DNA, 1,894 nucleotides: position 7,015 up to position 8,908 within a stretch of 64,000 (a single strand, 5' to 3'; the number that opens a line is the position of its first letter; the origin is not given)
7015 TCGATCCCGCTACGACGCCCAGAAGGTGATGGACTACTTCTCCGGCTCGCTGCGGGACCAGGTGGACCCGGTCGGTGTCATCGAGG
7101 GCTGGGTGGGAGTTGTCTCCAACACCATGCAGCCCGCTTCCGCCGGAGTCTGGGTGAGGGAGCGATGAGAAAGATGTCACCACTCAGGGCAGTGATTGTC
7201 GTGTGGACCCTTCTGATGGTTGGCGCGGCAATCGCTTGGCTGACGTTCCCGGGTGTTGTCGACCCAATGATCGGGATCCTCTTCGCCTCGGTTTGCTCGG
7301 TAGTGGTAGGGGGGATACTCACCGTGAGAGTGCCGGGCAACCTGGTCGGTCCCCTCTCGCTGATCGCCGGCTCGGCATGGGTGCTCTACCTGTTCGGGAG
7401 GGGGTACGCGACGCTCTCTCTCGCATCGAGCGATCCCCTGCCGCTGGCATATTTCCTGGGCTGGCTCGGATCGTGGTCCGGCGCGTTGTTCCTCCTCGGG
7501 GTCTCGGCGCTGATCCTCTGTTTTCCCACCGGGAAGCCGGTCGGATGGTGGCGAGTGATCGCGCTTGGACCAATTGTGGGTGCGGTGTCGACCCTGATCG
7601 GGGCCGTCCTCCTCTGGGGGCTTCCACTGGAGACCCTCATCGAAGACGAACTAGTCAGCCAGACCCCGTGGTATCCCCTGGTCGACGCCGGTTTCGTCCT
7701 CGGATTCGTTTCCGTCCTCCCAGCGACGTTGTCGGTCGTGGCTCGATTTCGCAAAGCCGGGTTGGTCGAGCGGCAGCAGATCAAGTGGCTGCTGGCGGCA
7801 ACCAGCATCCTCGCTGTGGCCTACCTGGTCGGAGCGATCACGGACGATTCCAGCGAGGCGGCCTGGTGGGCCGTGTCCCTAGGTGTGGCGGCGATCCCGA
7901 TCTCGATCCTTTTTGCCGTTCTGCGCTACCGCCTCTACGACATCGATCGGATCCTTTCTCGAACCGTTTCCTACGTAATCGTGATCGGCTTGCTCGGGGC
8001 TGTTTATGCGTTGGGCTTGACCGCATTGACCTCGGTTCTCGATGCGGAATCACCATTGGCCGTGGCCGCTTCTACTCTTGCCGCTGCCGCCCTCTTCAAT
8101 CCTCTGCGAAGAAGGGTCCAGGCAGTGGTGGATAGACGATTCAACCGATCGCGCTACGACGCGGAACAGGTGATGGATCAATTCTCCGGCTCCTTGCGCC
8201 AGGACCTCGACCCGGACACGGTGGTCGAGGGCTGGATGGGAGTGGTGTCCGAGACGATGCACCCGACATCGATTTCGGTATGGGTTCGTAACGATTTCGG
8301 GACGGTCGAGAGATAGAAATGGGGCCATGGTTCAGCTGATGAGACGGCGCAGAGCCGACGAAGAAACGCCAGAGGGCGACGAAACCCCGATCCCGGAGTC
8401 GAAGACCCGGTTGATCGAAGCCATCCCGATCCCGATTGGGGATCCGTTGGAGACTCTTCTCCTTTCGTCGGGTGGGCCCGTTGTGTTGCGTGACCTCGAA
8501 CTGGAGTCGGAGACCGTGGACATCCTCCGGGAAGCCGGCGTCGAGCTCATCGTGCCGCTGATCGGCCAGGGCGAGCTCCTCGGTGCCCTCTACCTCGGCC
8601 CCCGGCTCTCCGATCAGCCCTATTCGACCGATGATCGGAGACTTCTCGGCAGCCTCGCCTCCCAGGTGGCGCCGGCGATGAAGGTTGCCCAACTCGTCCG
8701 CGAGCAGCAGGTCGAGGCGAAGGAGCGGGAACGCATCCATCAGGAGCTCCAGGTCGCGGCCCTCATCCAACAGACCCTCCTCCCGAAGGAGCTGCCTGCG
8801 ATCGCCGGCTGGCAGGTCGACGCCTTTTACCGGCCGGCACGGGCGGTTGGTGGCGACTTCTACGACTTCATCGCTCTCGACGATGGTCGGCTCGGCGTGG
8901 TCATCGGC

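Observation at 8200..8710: A GAF-like domain appears split between the array proteins (first helix and strand) and the N-terminus of the phosphatase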

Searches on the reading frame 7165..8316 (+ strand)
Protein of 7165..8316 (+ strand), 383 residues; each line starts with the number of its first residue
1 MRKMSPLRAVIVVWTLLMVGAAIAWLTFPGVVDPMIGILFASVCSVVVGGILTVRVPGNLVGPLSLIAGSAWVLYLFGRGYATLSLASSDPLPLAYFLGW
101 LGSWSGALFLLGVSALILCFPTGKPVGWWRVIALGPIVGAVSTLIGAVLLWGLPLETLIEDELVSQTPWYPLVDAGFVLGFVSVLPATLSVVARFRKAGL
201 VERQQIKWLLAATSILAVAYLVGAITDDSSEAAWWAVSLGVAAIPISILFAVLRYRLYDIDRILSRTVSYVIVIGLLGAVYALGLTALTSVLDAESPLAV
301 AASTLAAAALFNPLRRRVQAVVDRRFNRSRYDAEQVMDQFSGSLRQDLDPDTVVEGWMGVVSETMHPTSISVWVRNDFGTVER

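Call 3: search_protein_families(library=pfam, proteins=[window:7165-8316:+], max_evalue=0.1)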
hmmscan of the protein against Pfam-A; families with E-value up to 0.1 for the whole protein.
window:7165-8316:+ (383 aa): 0 families

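Call 4: search_protein_families(library=ncbifam, proteins=[window:7165-8316:+], max_evalue=0.1)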
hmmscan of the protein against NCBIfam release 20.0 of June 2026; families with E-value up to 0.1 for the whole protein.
window:7165-8316:+ (383 aa): 1 family
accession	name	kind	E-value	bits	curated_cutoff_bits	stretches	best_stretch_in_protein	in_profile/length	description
NF047509.1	Rv3131_FMN_oxido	subfamily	0.047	13.2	199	1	279-349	61-135/319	Acg family FMN-binding oxidoreductase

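Call 79: search_protein_families(library=pfam, alignment_id=A8, max_evalue=0.01)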
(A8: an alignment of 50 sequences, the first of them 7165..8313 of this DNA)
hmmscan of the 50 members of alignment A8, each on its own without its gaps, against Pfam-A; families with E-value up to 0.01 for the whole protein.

A. member 1, window:7165-8313:+ (383 aa): 0 families

B. families by the number of members that match (of 50 scanned): 4 families
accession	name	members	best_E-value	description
PF16927.11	HisKA_7TM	2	0.0001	N-terminal 7TM region of histidine kinase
PF07694.17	5TM-5TMR_LYT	1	1.4e-05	5TMR of 5TMR-LYT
PF19762.4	DUF6249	1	6e-05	Domain of unknown function (DUF6249)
PF18920.5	DUF5671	1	0.0069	Domain of unknown function (DUF5671)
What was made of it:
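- On LytS/YpdA-type 5TMR-LYT sensors and PrsK (TIGR02916): Of 50 family members, 1 matches 5TMR-LYT and 2 match HisKA_7TM (call 79).
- Closest known: GAF-PPM phosphatases and membrane-domain-GAF-output sensors. Different: Only 1 and 2 of 50 relatives do so (call 79).
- The array proteins match no characterised family (calls 3, 4, 79).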

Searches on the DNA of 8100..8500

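Call 89: search_rna_families(source=window, start=8100, end=8500, threshold=evalue, max_evalue=1)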
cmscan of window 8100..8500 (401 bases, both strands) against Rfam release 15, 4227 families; matches with E-value up to 1: 1.
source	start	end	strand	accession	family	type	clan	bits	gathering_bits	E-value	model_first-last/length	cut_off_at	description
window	8101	8128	+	RF02022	mir-1275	Gene; miRNA;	-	17.2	71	0.83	1-78/78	no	mir-1275 microRNA precursor family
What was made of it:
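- Tried and rejected: Nothing (call 89).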

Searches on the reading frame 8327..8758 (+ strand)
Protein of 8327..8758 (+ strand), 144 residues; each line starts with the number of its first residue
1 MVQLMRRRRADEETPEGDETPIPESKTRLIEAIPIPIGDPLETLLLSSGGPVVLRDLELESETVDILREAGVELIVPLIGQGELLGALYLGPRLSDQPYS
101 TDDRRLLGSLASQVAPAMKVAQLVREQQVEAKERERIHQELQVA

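Call 5: search_protein_families(library=pfam, proteins=[window:8327-8758:+], max_evalue=1)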
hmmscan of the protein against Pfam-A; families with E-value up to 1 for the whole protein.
seq(144 aa): 4 families
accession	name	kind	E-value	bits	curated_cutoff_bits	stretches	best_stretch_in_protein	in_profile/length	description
PF01590.32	GAF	-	1.7e-08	35.5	22.4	1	29-117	43-132/133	GAF domain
PF13185.12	GAF_2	-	5.2e-08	33.6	28.6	1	48-118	63-135/136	GAF domain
PF13492.12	GAF_3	-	9.9e-06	26.4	27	1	26-118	43-127/129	GAF domain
PF06018.20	CodY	-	0.0056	16.7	29.5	1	69-136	106-168/177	CodY GAF-like domain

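Call 21: search_solved_structures(query=window:8327-8758:+, max_evalue=1, show_alignments=3)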
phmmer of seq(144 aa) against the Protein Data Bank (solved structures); distinct sequences matched with E-value up to 1: 19.
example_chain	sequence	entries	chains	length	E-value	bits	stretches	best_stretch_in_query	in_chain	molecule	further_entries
5loe_A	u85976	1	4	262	0.0017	21.7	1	67-137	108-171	GTP-sensing transcriptional pleiotropic repressor CodY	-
5lnh_A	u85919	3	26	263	0.0017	21.7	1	67-137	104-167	GTP-sensing transcriptional pleiotropic repressor CodY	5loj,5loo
8w26_A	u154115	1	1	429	0.0042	20.4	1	67-139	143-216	histidine kinase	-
2vzw_A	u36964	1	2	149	0.009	19.3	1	46-126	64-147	PROBABLE HISTIDINE KINASE RESPONSE REGULATOR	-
2gx5_A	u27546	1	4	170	0.01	19.1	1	67-109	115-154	GTP-sensing transcriptional pleiotropic repressor codY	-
2b18_A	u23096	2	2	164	0.013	18.9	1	67-107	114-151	GTP-sensing transcriptional pleiotropic repressor codY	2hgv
2w3d_A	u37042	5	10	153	0.02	18.2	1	74-125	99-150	TWO COMPONENT SENSOR HISTIDINE KINASE DEVS (GAF FAMILY PROTEIN)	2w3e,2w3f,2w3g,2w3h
4ynr_A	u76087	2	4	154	0.02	18.2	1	74-125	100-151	Redox sensor histidine kinase response regulator DevS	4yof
2y79_A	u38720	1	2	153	0.02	18.2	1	74-125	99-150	REDOX SENSOR HISTIDINE KINASE RESPONSE REGULATOR DEVS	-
2y8h_A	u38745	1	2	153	0.02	18.2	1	74-125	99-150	TWO COMPONENT SENSOR HISTIDINE KINASE DEVS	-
2k2n_A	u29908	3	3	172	0.07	16.5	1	67-123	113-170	Sensor protein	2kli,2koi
2lb5_A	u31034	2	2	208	0.075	16.4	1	67-123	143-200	Sensor histidine kinase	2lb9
8c7s_A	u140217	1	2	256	0.076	16.3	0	74-133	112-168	Global transcriptional regulator CodY (Fragment)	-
8c7o_A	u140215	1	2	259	0.079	16.3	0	74-133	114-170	Global transcriptional regulator CodY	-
5ey0_B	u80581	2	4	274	0.093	16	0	74-133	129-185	GTP-sensing transcriptional pleiotropic repressor CodY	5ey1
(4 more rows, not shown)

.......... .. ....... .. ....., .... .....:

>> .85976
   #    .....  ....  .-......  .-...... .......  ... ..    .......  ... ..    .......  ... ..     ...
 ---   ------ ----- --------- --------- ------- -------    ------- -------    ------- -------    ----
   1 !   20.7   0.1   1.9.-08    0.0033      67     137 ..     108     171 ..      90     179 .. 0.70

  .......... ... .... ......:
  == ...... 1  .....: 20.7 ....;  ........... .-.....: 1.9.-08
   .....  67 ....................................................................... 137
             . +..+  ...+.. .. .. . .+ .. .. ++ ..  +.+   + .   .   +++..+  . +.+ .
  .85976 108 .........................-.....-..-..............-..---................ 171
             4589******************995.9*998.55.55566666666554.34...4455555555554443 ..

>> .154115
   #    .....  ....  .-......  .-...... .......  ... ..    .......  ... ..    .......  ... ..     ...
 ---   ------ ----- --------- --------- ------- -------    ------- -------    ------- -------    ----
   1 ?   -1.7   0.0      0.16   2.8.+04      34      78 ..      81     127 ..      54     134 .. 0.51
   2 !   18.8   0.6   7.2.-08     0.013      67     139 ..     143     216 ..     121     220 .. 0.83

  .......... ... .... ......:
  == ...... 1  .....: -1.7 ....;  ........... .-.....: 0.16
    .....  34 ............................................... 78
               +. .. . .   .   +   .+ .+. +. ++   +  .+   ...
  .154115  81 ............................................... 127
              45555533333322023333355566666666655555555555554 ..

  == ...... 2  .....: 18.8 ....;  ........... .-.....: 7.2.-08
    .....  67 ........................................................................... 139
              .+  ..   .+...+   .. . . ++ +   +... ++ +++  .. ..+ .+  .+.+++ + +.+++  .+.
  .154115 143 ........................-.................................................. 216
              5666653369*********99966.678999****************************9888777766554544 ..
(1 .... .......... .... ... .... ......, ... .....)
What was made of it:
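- Checked: Matches to solved structures agree, for example query 46-126 against DosT GAF residues 64-147 of 149 (call 21).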
